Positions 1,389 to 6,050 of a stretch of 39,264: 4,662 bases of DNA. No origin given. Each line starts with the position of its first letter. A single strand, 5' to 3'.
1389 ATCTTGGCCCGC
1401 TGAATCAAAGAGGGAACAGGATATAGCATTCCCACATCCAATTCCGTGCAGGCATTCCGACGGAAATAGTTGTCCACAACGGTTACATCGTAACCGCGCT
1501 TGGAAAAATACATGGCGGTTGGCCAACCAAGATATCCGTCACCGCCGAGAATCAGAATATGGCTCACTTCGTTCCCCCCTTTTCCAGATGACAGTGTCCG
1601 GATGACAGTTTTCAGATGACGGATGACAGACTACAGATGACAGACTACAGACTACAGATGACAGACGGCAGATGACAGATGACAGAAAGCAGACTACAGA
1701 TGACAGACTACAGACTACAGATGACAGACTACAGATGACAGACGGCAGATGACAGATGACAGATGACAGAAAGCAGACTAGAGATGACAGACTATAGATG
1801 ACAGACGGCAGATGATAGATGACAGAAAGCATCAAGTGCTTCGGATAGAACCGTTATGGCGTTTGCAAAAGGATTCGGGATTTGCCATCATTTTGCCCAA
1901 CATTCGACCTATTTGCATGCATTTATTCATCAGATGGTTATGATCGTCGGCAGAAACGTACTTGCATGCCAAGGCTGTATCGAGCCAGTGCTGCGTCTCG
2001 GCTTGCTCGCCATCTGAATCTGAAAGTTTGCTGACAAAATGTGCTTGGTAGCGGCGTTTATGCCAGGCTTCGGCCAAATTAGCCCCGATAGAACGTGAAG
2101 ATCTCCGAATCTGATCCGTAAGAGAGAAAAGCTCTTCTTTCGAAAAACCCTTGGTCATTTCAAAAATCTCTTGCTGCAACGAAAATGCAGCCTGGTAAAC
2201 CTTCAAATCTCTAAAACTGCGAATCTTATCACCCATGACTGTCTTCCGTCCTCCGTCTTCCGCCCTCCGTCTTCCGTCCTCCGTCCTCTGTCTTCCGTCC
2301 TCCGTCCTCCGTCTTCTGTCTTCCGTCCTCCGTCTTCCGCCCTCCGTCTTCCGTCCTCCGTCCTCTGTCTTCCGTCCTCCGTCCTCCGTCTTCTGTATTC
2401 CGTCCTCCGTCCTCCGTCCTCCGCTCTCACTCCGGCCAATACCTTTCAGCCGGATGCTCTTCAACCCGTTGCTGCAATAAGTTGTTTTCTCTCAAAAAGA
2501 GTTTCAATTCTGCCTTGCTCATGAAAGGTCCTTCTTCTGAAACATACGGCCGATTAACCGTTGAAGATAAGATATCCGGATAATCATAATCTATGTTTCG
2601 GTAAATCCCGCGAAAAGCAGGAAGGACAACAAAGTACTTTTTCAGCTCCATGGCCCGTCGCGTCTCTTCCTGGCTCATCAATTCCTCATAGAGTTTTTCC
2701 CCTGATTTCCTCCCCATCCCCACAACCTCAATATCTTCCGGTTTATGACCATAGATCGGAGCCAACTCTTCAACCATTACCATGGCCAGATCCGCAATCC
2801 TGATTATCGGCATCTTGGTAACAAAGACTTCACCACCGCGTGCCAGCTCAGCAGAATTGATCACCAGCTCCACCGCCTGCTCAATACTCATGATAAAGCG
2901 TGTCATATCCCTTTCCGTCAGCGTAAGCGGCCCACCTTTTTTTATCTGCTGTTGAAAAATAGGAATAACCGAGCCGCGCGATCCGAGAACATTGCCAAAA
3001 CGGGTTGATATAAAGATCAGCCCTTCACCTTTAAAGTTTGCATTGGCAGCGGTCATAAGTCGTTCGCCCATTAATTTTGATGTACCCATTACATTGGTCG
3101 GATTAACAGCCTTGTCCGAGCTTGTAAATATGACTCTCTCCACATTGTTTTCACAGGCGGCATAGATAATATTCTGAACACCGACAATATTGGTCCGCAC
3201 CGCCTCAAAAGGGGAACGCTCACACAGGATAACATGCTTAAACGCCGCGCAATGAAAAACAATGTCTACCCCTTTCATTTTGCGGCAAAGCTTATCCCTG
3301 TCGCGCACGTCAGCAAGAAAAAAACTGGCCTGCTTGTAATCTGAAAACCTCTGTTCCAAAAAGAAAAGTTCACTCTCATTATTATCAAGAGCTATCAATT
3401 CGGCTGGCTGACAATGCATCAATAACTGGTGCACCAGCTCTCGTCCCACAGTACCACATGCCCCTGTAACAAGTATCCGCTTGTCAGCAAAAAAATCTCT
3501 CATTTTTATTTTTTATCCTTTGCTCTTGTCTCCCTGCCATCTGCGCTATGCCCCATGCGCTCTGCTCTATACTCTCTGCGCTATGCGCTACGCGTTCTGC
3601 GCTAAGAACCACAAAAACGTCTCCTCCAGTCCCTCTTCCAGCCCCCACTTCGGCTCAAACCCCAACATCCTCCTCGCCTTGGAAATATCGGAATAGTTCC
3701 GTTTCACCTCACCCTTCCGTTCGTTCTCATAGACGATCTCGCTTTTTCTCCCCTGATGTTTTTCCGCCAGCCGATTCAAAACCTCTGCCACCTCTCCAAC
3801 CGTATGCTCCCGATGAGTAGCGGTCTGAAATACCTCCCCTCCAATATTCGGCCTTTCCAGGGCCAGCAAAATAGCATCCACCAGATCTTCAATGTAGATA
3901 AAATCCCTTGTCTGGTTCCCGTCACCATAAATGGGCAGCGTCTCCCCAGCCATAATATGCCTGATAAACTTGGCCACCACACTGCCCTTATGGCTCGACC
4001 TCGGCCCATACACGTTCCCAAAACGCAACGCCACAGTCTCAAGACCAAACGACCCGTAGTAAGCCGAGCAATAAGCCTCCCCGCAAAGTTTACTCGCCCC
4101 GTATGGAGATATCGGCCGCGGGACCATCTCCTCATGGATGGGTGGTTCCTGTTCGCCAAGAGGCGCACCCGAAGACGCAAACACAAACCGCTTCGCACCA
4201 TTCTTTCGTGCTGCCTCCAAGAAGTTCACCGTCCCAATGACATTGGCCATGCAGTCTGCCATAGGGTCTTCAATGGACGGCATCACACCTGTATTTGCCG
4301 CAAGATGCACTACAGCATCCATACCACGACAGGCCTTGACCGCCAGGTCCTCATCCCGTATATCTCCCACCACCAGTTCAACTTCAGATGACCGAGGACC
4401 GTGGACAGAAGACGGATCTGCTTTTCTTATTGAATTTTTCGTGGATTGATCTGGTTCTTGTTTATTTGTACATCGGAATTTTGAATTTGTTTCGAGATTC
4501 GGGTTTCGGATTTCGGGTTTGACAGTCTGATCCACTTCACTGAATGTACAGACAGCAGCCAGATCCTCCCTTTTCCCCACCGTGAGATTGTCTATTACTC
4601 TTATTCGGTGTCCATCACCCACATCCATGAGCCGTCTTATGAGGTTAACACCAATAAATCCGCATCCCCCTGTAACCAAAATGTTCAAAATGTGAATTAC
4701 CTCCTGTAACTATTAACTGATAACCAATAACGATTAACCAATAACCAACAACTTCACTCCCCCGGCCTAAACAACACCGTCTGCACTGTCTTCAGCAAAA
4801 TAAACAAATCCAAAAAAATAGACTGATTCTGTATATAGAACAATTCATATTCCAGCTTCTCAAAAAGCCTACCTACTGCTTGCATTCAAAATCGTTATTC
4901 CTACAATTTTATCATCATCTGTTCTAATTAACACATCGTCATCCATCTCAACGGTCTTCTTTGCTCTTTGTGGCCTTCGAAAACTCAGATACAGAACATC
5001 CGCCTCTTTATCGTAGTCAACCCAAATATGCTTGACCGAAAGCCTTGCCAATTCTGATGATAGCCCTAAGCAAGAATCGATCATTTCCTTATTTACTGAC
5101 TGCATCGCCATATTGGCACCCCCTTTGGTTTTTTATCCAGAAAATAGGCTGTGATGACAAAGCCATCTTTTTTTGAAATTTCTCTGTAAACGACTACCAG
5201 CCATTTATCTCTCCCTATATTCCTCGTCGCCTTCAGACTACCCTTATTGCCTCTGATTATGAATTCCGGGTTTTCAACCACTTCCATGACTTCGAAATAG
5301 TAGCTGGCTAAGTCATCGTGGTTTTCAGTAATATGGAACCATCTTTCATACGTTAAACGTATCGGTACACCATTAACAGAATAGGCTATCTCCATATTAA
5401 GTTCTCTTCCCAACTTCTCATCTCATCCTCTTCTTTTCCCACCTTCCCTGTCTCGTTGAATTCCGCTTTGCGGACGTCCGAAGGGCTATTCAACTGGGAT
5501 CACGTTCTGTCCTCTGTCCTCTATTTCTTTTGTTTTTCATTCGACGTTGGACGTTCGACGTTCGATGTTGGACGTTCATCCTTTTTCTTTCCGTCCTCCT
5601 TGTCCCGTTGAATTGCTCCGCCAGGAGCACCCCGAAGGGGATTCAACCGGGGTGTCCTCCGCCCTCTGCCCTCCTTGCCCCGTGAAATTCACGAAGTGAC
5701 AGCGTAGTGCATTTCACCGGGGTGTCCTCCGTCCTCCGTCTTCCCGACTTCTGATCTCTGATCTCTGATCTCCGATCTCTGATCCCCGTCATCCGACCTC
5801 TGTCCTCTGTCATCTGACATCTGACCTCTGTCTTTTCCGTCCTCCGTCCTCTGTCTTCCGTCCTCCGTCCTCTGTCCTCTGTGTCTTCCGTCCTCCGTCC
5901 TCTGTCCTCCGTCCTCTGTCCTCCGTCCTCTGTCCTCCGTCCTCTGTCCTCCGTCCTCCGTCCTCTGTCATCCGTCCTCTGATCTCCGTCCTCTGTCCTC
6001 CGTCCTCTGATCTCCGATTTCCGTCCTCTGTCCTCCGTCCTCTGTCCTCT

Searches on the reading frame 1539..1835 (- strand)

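Call 63: search_protein_families(library=pfam, max_evalue=0.01, proteins=[window:1539-1835:-])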
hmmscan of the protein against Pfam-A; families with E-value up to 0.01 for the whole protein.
window:1539-1835:- (98 aa): 1 family
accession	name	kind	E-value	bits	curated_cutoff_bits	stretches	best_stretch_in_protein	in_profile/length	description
PF24129.1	DUF7396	-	6.7e-05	23.4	27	0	3-34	16-45/46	Family of unknown function (DUF7396)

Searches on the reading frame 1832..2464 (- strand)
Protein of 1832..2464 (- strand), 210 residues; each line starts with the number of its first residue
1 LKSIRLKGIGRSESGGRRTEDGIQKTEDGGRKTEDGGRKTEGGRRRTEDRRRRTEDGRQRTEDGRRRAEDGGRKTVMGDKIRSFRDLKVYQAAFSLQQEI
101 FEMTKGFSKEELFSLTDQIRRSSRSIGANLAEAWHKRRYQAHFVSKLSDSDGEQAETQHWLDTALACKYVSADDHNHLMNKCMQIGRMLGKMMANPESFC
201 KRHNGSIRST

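Call 7: search_protein_families(library=pfam, max_evalue=1, proteins=[window:1832-2464:-])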
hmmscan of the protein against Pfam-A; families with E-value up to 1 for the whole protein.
window:1832-2464:- (210 aa): 3 families
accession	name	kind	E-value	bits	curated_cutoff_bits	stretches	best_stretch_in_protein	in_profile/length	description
PF05635.17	23S_rRNA_IVP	-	4.4e-32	110.9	33.8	1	85-190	1-105/106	23S rRNA-intervening sequence protein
PF22296.2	bAvd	-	4e-07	30.9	40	1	96-194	10-105/107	bAvd-like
PF05917.16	DUF874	-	0.088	12.3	21.9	1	18-87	143-213/398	Helicobacter pylori protein of unknown function (DUF874)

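Call 8: search_protein_families(library=ncbifam, max_evalue=1, proteins=[window:1832-2464:-])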
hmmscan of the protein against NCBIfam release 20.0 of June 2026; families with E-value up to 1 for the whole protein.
window:1832-2464:- (210 aa): 5 families
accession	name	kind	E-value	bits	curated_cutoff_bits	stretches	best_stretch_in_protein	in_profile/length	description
TIGR02436.1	TIGR02436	subfamily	3.2e-29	101.3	24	1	89-194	1-106/109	four helix bundle protein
NF008911.0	PRK12275.1-2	subfamily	7.8e-20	71.5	137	1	81-192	1-111/118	hypothetical protein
NF008912.0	PRK12275.1-6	subfamily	2.4e-10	40.5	124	1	83-197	2-112/117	hypothetical protein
NF033474.1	DivGenRetAVD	equivalog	3.7e-08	33.6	80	1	88-192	2-102/104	diversity-generating retroelement protein Avd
NF041443.1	DDRRRQL_YjdP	equivalog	0.55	10.5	90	1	24-71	50-97/101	DDRRRQL repeat protein YjdP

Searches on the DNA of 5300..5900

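Call 48: search_rna_families(source=window, start=5300, end=5900, threshold=evalue, max_evalue=10)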
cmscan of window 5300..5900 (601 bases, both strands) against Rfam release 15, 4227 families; matches with E-value up to 10: 3.
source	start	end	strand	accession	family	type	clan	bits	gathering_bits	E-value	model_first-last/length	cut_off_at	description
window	5373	5489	+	RF02706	TeloSII_ncR30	Gene; sRNA;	-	13.1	86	1.5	1-226/226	no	TeloSII non coding RNA 30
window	5738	5769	-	RF03092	Ocean-VII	Gene; sRNA;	-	12.8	53.5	0.62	6-41/41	no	Ocean-VII RNA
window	5706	5743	-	RF03001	leuA-Halobacteria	Cis-reg;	-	12.5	47.9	6.8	1-53/53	no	leuA-Halobacteria RNA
